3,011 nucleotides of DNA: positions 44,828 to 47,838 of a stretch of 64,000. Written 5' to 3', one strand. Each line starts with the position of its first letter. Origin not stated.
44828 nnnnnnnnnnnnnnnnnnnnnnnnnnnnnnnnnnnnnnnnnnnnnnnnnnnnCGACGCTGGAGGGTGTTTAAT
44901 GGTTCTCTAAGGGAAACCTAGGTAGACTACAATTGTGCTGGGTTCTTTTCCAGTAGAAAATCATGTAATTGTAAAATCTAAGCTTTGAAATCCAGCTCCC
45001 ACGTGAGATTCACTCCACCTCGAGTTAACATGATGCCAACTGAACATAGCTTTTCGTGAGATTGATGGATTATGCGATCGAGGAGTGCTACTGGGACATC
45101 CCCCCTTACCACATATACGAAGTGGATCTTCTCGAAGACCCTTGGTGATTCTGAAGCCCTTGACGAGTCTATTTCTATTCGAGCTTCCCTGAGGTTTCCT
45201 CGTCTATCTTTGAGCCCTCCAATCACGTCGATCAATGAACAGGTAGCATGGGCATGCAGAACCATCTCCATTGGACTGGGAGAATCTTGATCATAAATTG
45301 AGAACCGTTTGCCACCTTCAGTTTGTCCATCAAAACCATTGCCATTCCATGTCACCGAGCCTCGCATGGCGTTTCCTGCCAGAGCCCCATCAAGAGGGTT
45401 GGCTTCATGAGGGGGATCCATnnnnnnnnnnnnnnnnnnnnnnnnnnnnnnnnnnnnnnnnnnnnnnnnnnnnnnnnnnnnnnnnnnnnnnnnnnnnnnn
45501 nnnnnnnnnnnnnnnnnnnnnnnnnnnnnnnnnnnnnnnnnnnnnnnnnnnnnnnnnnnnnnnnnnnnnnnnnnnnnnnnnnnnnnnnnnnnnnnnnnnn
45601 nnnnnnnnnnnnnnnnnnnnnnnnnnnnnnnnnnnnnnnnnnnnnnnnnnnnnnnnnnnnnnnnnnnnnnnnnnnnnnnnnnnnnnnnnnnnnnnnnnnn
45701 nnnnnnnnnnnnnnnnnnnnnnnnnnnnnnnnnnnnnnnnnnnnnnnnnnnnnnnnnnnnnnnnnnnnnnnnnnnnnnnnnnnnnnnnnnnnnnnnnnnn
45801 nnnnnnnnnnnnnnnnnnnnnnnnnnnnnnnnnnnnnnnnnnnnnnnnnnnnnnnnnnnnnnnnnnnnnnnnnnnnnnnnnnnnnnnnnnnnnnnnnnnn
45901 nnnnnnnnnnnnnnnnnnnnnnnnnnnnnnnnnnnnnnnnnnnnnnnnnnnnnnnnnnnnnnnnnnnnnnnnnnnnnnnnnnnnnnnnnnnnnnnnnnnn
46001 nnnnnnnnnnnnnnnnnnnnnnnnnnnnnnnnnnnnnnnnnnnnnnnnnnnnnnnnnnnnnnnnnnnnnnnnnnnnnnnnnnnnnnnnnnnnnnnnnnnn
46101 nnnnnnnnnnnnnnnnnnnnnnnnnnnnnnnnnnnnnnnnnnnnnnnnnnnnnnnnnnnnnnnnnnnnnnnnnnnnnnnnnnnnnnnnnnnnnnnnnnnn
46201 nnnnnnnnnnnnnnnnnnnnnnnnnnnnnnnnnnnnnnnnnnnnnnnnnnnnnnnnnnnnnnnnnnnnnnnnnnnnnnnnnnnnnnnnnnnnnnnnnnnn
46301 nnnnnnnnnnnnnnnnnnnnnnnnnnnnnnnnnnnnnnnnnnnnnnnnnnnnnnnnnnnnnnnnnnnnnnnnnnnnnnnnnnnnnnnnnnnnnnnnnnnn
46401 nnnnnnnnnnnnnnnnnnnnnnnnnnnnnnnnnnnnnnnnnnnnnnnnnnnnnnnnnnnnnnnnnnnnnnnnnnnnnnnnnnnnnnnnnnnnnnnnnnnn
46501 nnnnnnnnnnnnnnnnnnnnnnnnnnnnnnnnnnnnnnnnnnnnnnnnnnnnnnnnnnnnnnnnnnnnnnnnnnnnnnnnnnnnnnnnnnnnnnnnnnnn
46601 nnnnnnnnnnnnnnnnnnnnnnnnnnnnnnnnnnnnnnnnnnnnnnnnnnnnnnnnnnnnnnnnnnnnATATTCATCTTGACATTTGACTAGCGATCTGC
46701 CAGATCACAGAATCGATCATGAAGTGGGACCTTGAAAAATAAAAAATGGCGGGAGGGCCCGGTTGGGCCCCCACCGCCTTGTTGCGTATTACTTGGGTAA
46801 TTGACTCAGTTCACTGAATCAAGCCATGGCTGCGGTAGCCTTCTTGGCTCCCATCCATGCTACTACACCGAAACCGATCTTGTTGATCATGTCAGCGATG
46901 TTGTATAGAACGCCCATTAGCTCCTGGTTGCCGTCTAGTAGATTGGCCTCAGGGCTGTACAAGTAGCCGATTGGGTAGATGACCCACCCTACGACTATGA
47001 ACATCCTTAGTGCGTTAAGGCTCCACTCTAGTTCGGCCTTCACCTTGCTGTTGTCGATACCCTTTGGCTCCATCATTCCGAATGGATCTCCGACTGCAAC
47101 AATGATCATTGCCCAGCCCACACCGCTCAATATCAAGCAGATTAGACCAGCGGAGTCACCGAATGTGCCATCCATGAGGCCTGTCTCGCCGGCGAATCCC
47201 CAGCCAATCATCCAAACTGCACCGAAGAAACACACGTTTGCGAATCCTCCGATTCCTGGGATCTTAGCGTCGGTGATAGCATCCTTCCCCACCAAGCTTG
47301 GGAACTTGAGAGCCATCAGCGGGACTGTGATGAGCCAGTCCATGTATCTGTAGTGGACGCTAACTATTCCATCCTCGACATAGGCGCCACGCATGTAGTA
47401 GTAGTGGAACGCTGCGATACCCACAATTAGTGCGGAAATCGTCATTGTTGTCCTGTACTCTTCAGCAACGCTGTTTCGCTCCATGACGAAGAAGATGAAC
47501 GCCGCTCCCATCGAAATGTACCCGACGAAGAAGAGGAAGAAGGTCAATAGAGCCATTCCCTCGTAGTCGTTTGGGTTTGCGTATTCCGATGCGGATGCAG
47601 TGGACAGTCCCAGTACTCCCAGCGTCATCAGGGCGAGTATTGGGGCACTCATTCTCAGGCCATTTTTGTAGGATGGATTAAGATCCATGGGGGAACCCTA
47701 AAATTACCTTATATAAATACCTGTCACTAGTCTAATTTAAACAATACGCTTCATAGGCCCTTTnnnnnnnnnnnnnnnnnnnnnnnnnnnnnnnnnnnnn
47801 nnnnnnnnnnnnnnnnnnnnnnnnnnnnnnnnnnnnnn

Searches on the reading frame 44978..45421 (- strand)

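Call 6: search_protein_families(library=pfam, proteins=[window:44978-45421:-], max_evalue=0.01)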
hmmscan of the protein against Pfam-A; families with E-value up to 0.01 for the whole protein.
window:44978-45421:- (147 aa): 1 family
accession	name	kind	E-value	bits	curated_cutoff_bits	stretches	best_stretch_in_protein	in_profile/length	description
PF02566.24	OsmC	-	1.4e-12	48.3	27.5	1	45-141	3-99/100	OsmC-like protein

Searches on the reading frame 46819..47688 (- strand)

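Call 6: search_protein_families(library=pfam, proteins=[window:46819-47688:-], max_evalue=0.01)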
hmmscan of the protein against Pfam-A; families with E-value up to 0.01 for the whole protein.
window:46819-47688:- (289 aa): 2 families
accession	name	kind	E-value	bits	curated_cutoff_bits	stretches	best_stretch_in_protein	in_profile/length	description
PF01036.24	Bac_rhodopsin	-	4.8e-31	108.4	24.6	1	51-282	5-222/224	Bacteriorhodopsin-like protein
PF01061.29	ABC2_membrane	-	0.0098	15.9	26.9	1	5-91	18-99/211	ABC-2 type transporter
